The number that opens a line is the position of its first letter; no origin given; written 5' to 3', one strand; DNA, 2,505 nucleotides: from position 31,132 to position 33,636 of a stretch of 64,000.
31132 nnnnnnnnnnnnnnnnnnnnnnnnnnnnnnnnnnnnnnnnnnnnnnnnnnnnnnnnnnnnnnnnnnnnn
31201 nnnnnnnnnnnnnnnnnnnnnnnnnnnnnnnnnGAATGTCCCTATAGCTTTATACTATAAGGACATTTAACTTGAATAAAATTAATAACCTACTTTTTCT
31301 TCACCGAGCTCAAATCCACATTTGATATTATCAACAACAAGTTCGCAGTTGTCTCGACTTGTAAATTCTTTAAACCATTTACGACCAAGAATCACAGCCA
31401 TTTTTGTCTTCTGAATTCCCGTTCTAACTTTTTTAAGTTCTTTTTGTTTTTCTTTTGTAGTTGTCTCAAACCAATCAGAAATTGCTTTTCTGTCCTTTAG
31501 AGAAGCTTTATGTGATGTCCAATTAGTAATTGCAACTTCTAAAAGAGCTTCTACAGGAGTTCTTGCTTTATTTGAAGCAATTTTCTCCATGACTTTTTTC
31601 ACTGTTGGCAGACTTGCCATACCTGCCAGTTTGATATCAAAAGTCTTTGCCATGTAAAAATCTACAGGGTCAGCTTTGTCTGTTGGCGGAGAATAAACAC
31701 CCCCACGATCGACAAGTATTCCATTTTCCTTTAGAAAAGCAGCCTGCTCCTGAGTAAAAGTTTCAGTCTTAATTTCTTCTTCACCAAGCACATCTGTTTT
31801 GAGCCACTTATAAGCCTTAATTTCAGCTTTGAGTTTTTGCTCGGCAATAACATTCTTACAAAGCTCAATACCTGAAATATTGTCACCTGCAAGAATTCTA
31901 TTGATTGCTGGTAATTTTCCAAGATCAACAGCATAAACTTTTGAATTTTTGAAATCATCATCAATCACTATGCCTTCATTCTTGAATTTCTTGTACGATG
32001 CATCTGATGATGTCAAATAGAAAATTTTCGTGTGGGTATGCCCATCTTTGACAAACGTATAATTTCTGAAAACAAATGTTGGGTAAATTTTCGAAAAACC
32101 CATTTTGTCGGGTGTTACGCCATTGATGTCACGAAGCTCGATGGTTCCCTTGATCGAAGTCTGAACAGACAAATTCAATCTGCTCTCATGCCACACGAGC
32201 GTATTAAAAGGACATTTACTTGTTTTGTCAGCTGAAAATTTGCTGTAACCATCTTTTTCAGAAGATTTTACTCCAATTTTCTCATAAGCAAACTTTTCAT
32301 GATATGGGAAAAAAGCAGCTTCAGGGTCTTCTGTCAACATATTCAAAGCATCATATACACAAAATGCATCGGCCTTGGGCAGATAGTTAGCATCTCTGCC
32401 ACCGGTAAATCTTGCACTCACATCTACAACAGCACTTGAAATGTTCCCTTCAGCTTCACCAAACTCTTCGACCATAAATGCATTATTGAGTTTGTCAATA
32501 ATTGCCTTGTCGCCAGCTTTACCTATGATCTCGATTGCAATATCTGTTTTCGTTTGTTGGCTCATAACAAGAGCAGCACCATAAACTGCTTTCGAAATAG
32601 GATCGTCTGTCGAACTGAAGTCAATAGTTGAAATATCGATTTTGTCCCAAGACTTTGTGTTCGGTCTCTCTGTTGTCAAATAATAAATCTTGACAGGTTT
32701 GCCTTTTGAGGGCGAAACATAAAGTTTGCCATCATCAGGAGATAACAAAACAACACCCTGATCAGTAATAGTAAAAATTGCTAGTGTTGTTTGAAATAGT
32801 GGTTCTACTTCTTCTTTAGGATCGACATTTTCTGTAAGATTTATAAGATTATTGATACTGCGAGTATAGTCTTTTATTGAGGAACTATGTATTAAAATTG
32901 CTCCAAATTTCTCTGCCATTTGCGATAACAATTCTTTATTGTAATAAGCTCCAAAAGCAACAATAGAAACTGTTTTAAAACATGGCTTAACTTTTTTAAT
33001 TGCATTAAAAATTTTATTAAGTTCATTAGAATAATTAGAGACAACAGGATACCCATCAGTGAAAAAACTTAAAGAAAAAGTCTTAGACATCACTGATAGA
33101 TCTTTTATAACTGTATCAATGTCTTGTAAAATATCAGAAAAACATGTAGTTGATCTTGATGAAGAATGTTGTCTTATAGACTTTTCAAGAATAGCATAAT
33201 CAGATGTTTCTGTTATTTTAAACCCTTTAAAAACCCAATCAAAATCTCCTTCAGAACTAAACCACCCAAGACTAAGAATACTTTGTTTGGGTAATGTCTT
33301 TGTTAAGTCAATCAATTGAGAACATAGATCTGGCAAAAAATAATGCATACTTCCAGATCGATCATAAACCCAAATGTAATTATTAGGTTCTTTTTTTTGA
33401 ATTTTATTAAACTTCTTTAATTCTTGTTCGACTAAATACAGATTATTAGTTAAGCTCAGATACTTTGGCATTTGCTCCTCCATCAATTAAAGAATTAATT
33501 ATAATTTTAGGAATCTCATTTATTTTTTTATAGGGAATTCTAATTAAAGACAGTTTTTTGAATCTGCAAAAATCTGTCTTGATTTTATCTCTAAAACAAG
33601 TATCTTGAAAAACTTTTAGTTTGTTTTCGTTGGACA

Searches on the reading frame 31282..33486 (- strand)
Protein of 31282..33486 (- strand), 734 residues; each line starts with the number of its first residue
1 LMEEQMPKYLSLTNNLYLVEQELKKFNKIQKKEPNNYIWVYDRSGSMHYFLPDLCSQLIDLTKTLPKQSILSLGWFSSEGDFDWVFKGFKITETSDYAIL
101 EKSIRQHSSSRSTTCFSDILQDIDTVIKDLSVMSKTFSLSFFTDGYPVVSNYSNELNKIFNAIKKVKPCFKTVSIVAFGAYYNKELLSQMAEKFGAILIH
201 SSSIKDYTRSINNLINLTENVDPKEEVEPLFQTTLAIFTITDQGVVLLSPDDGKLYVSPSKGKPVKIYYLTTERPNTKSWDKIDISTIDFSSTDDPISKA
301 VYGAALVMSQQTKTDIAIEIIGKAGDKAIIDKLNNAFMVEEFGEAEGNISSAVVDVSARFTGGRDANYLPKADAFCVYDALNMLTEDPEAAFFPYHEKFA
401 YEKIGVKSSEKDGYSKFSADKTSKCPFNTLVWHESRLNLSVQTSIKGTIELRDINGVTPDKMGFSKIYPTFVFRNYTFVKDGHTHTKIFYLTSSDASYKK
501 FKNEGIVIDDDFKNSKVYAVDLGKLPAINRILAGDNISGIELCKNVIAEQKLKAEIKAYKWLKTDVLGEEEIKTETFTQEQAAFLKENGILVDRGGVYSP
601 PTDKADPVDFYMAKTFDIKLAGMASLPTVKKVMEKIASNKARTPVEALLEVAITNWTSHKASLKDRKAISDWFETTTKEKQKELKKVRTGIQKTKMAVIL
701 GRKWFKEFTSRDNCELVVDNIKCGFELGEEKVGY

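Call 12: search_protein_families(library=phrogs, proteins=[window:31282-33486:-], max_evalue=0.00001)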
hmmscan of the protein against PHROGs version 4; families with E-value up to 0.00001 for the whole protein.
window:31282-33486:- (734 aa): 1 family
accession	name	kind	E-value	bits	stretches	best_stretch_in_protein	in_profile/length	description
phrog_2426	-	unknown function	3.1e-121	407.1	2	24-411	7-372/736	-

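Call 26: search_dna_similar(query=window:31282-33486:-, collection=phages, mode=protein, max_rows=25)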
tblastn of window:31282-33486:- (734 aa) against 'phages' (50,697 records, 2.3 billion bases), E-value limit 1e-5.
Records with a match: 504; places in all: 505; records where one place covers at least 80% of the query: 473.
Best place of each record, by identity: <60% 504.
By first word of the organism name: Klebsiella 160; Salmonella 157; Escherichia 38; Rhizobium 29; Enterobacter 23; Dickeya 19; Cronobacter 14; Citrobacter 11; Serratia 10; Bacillus 8; and 18 more.
By host as written in the record: Klebsiella pneumoniae 73; - 49; Salmonella enterica 26; Salmonella enterica subsp. enterica serovar Enteritidis PT1 21; Salmonella enterica subsp. enterica serovar Typhimurium 14; Dickeya solani 11; Escherichia coli O157:H7 11; Salmonella sp. 10; and 155 more.
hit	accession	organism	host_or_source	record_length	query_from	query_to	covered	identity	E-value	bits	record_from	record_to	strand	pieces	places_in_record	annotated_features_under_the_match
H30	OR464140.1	Salmonella phage CRW-SP2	Salmonella enterica subsp. enterica ...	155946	15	732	98%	26.3%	5e-52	202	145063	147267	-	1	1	hypothetical protein (x2)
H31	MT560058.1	Pectobacterium phage POP12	Pectobacterium carotovorum subsp. ...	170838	15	727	97%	26.5%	5e-47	186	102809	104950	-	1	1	hypothetical protein (x2)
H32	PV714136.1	Aeromonas phage TSW001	Aeromonas salmonicida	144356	17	708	94%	26.6%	2e-48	191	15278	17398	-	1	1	hypothetical protein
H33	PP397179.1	Morganella phage vB_Mm5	Morganella morganii 5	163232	15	705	94%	26.6%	4e-55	211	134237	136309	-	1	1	hypothetical protein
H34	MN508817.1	Yersinia phage JC221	Yersinia pestis EV76-CN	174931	27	732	96%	25.7%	1e-43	176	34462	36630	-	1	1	hypothetical protein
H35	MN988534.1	Rhizobium phage RHph_N34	Rhizobium etli CFN42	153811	36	718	93%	26.2%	4e-44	178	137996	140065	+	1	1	Von Willebrand factor type A domain-containing protein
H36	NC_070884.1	Rhizobium phage RHph_N34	Rhizobium etli CFN42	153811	36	718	93%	26.2%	4e-44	178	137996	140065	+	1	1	Von Willebrand factor type A domain-containing protein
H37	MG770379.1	Klebsiella phage vB_KpnM_KpS110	Klebsiella pneumoniae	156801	27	722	95%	25.7%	3e-56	214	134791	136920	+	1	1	hypothetical protein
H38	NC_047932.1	Klebsiella phage vB_KpnM_KpS110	Klebsiella pneumoniae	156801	27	722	95%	25.7%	3e-56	214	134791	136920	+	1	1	hypothetical protein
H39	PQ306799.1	Salmonella phage vB_CECAV_050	Salmonella enterica subsp. enterica ...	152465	27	732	96%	25.2%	7e-50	195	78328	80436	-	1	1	tail protein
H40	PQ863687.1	Yersinia phage CAU_YEP3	Yersinia enterocolitica ATCC 700822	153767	27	732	96%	25.2%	5e-50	196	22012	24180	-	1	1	vWFA domain containing protein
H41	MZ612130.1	Klebsiella phage vB_KpnM-VAC66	Klebsiella pneumoniae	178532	27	708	93%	26.0%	3e-45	181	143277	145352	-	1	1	proximal thread matrix protein 1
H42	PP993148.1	Klebsiella phage vB_KleM_kp20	Klebsiella michiganensis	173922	27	708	91%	26.5%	7e-39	187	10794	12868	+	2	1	hypothetical protein (x2)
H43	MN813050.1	Dickeya phage Ds16CZ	Dickeya solani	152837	27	732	96%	25.1%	5e-51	199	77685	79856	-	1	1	hypothetical protein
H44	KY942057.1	Dickeya phage XF4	Dickeya solani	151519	27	732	96%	25.1%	5e-51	199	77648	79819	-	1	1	putative vWa containing protein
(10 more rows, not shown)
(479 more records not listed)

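Call 27: search_protein_families(library=pfam, proteins=[window:31282-33486:-], max_evalue=0.001)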
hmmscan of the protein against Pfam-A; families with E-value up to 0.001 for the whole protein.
window:31282-33486:- (734 aa): 0 families
